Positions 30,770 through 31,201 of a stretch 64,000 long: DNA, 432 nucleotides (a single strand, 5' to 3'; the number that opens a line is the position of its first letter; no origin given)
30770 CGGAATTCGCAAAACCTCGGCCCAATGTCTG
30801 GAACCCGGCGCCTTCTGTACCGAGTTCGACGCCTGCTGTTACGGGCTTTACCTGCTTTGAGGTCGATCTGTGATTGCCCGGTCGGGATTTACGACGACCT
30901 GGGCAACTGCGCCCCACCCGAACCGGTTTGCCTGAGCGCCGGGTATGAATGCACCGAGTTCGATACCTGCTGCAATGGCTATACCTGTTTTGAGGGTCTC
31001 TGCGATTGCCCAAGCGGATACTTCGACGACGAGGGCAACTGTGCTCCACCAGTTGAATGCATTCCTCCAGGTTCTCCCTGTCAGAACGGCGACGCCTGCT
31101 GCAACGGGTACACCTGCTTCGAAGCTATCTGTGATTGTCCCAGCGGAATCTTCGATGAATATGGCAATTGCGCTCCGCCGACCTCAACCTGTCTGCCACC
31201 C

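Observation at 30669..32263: Tat-signal protein built from tandem knottin-like cysteine modules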

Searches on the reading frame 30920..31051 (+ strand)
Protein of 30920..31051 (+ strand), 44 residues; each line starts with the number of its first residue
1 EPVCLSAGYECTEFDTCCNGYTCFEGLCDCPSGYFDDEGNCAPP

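Call 50: predict_structure(alignment_id=A3)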
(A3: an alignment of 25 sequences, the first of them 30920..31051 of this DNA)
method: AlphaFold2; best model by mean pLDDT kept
length: 44 residues; sequences in the alignment: 25
mean_pLDDT: 87.4   pTM: 0.60
mean pLDDT of the five models: 87.4, 87.2, 87.0, 85.9, 81.3
residues with pLDDT >= 90: 24; 70-90: 17; 50-70: 2; < 50: 1
segments of 3 or more residues with pLDDT < 50: none
pLDDT, mean of each block of 10 residues (from residue 1): 81 90 92 89 81
secondary structure, 60 per line:
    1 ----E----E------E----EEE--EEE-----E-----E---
elements in order: E22-24 E27-29

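Call 52: fold_search(model_id=the predicted structure, library=pdb)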
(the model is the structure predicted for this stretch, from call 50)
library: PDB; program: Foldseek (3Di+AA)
matches with E <= 10: 31; with E <= 0.001: 0
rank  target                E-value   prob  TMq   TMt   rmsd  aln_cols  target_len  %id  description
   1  2mxm_MODEL_1_A        1.5e+00  0.51  0.50  0.63   1.6        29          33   34  NMR solution structure of TRTX-Tp1a from the tarantula Thrixopelma pruriens (released 2015-06-03)
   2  6cnu_A                1.8e+00  0.06  0.21  0.26   6.3        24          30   25  Crystal Structure of JzTX-V (released 2019-03-06)
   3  2m9l_MODEL_1_A        2.1e+00  0.44  0.59  0.71   2.1        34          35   24  Solution structure of protoxin-1 (released 2014-04-30)
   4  5epm_C                2.3e+00  0.38  0.51  0.65   1.6        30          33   23  Ceratotoxin variant in complex with specific antibody Fab fragment (released 2016-05-04)
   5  2n9z_MODEL_1_A        2.3e+00  0.12  0.38  0.39   2.2        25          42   24  Solution structure of K1 lobe of double-knot toxin (released 2016-03-02)
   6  1kqh_MODEL_1_A        2.4e+00  0.15  0.47  0.52   3.2        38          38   29  NMR Solution Structure of the cis Pro30 Isomer of ACTX-Hi:OB4219 (released 2002-02-06)
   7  3bt4                  2.8e+00  0.20  0.43  0.23   4.0        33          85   21  Crystal Structure Analysis of AmFPI-1, fungal protease inhibitor from Antheraea mylitta (released 2008-12-30)
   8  5i1x_MODEL_1_A        2.8e+00  0.13  0.41  0.48   2.0        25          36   32  Resonance assignments and NMR structure determination of tarantula toxin, F8A mutant of beta-TRTX-Pre1a (released 2017-02-08)
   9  7a64_MODEL_1_A        3.0e+00  0.21  0.47  0.66   1.5        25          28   24  NMR solution structure for Tsp1a (released 2021-09-01)
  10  1v7f_MODEL_1_A        3.0e+00  0.21  0.47  0.64   1.5        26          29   27  Solution structure of phrixotoxin 1 (released 2004-11-23)
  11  1v90_MODEL_1_A        3.0e+00  0.10  0.34  0.39   2.5        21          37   33  Solution structure by NMR means of delta-paluIT1-NH2 (released 2005-03-29)
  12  2kyj_MODEL_1_A        3.3e+00  0.23  0.55  0.64   2.1        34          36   15  Structure of the scorpion toxin U1-Liotoxin-Lw1a (released 2011-06-01)
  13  1koz_MODEL_1_A        3.3e+00  0.09  0.37  0.43   2.0        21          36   24  SOLUTION STRUCTURE OF OMEGA-GRAMMOTOXIN SIA (released 2002-08-28)
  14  2n6n_MODEL_1_A        3.5e+00  0.11  0.41  0.51   2.7        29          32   28  Structure Determination for spider toxin, U4-agatoxin-Ao1a (released 2016-08-31)
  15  2lds_MODEL_1_A        4.0e+00  0.11  0.46  0.52   3.6        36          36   14  Solution Structure of a Short-chain LaIT1 from the Venom of Scorpion Liocheles australasiae (released 2011-09-14)
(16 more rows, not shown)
